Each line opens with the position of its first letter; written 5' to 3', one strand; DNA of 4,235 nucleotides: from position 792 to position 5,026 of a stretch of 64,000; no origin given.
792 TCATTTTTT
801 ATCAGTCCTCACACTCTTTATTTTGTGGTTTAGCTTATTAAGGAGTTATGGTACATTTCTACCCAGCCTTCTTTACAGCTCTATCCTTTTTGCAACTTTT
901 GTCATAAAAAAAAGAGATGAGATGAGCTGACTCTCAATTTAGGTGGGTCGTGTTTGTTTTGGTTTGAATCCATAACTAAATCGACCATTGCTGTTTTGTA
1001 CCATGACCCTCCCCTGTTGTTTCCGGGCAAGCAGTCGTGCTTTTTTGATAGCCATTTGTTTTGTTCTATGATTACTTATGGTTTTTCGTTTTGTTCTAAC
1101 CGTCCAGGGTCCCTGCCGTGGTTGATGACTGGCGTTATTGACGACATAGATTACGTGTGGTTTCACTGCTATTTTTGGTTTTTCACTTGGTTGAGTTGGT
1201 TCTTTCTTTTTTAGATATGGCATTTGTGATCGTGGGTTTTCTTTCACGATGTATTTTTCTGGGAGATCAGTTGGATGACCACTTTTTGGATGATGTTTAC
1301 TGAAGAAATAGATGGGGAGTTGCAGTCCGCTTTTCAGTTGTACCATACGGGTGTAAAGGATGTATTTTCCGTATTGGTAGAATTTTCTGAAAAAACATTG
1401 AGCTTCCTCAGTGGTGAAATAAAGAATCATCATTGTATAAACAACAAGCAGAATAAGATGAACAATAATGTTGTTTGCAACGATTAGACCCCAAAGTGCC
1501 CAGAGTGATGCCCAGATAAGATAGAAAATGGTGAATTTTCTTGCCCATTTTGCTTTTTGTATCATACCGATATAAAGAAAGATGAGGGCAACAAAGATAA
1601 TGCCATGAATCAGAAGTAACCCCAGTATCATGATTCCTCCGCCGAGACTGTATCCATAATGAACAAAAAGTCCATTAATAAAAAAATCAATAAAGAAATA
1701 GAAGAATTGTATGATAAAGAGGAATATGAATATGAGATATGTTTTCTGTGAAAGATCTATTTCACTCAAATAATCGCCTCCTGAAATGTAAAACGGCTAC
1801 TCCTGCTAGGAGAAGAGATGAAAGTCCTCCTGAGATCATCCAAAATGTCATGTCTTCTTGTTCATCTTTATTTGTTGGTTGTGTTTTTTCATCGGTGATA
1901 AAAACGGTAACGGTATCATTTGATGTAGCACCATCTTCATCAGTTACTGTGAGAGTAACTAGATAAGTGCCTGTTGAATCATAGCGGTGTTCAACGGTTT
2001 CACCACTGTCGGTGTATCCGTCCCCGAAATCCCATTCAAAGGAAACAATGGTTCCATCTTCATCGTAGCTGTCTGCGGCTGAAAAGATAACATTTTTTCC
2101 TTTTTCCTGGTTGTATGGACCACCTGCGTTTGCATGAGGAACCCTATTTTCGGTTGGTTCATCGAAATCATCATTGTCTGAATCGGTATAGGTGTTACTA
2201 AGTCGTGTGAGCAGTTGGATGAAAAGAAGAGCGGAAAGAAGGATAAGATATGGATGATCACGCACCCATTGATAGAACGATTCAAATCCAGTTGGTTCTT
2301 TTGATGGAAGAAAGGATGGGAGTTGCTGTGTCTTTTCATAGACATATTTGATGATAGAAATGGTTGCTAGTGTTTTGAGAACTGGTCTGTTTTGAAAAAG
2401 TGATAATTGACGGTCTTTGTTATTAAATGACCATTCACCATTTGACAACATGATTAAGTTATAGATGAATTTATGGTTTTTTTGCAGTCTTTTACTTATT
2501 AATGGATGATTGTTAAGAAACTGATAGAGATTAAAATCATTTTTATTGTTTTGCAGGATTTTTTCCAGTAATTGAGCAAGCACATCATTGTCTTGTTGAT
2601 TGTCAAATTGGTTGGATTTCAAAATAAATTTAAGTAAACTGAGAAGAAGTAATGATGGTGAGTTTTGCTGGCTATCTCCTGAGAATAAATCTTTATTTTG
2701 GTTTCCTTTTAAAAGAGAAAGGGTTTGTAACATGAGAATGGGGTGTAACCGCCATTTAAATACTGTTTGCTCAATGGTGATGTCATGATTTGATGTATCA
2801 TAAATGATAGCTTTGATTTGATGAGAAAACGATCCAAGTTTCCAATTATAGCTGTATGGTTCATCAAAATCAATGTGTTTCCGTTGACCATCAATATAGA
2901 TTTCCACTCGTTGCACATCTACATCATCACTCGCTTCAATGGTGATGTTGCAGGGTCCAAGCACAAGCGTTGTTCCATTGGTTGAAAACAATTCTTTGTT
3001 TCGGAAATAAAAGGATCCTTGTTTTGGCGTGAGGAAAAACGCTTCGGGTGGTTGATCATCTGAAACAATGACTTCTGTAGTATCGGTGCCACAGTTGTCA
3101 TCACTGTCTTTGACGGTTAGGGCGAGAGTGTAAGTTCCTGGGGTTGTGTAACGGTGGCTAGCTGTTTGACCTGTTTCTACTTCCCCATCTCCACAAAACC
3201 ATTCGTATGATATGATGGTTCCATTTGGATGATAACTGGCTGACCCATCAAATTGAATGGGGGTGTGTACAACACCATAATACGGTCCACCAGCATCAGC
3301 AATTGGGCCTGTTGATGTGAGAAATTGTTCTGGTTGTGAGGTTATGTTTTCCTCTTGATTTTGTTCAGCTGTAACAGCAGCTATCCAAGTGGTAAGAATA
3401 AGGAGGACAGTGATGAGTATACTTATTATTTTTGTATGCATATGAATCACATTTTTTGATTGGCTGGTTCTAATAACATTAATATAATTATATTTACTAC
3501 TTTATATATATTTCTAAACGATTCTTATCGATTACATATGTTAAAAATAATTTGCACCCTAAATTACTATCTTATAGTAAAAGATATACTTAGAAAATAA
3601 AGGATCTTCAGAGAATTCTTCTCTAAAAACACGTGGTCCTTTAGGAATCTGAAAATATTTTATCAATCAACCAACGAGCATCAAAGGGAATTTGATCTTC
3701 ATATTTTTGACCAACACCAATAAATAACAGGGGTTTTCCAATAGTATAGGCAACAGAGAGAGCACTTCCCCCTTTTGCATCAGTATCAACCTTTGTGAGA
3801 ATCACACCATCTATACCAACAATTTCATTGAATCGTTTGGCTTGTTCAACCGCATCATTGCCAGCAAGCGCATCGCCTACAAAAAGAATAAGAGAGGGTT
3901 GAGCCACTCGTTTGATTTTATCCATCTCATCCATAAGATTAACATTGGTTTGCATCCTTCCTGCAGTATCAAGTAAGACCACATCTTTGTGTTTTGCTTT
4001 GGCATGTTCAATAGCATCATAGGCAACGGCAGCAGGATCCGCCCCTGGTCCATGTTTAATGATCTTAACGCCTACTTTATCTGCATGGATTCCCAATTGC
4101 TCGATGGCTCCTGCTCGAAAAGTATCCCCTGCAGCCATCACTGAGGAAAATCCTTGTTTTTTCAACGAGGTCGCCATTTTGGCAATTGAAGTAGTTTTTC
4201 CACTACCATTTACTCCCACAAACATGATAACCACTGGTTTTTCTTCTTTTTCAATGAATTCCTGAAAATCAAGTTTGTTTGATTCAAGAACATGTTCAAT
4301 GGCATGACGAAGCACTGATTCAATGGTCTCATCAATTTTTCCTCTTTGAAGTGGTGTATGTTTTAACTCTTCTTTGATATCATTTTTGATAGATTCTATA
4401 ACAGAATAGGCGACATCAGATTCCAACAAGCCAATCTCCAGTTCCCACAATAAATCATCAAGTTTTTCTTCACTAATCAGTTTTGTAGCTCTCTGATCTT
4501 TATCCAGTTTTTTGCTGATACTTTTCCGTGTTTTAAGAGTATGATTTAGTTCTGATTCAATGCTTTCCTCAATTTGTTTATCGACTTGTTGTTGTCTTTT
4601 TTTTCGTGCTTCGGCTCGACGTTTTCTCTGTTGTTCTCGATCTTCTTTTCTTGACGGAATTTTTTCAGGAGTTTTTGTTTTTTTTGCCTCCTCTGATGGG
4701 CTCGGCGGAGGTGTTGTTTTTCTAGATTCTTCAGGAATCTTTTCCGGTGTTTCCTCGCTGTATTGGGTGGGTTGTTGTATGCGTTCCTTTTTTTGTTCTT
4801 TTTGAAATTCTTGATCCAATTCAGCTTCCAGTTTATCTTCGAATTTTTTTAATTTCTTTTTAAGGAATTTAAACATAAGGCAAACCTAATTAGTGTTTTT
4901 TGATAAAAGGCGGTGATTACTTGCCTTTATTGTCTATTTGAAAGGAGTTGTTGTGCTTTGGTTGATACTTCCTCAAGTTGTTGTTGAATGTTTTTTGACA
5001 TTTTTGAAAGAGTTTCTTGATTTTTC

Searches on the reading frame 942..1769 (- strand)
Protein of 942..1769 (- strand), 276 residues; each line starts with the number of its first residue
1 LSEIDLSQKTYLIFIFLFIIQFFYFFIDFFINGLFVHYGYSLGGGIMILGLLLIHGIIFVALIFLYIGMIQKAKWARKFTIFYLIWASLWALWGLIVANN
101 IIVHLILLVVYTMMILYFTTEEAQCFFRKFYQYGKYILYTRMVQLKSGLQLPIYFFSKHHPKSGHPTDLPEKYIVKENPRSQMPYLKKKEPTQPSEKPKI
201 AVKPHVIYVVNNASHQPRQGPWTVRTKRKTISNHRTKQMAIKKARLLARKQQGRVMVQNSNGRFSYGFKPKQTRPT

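Call 54: search_protein_families(library=pfam, proteins=[window:942-1769:-], max_evalue=0.00001)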
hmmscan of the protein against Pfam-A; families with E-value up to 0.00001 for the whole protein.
window:942-1769:- (276 aa): 1 family
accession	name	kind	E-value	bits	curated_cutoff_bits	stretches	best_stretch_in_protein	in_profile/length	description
PF09954.14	DUF2188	-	7.8e-07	29.6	22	1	217-264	5-56/62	Uncharacterized protein conserved in bacteria (DUF2188)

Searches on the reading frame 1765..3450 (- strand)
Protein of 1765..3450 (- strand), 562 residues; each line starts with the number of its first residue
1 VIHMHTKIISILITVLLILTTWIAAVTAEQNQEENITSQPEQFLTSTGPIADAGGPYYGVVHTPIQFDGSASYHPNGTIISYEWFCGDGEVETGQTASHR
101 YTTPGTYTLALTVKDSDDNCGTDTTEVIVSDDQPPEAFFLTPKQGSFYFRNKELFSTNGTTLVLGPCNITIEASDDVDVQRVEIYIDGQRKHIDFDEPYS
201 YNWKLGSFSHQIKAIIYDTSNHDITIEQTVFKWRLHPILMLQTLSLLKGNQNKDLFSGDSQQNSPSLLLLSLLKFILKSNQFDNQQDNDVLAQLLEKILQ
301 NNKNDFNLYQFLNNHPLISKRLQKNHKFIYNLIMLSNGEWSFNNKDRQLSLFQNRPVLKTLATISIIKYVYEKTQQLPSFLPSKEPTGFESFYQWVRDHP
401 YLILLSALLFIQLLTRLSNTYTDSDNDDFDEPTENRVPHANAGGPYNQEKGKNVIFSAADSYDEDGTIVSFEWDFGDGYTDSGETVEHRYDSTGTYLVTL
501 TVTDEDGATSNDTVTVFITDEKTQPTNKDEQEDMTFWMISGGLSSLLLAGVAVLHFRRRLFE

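Call 54: search_protein_families(library=pfam, proteins=[window:1765-3450:-], max_evalue=0.00001)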
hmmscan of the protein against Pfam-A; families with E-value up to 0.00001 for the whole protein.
window:1765-3450:- (562 aa): 4 families
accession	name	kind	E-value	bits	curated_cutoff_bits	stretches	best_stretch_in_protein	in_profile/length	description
PF18911.6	PKD_4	-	1.1e-42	144.4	27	2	435-516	1-83/85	PKD domain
PF00801.26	PKD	-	1.1e-27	96.2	23.5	2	449-515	12-78/80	PKD domain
PF22352.2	K319L-like_PKD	-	1.8e-17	63.5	27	2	63-129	12-84/84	K319L-like, PKD domain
PF17957.7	Big_7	-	1.3e-11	45.4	24.1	1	157-214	9-70/70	Bacterial Ig domain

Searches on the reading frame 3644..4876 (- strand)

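Call 54: search_protein_families(library=pfam, proteins=[window:3644-4876:-], max_evalue=0.00001)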
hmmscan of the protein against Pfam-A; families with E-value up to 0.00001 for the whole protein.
window:3644-4876:- (411 aa): 4 families
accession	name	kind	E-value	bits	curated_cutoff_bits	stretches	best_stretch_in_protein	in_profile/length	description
PF00448.28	SRP54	-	3.1e-76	255.8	22.7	1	214-408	1-195/196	SRP54-type protein, GTPase domain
PF02881.24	SRP54_N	-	1.3e-07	32.1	22.4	1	131-178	15-63/75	SRP54-type protein, helical bundle domain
PF13604.12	AAA_30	-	4.7e-07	30.2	27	1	215-352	19-140/191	AAA domain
PF13207.12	AAA_17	-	1.4e-06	29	27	1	220-333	1-108/136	AAA domain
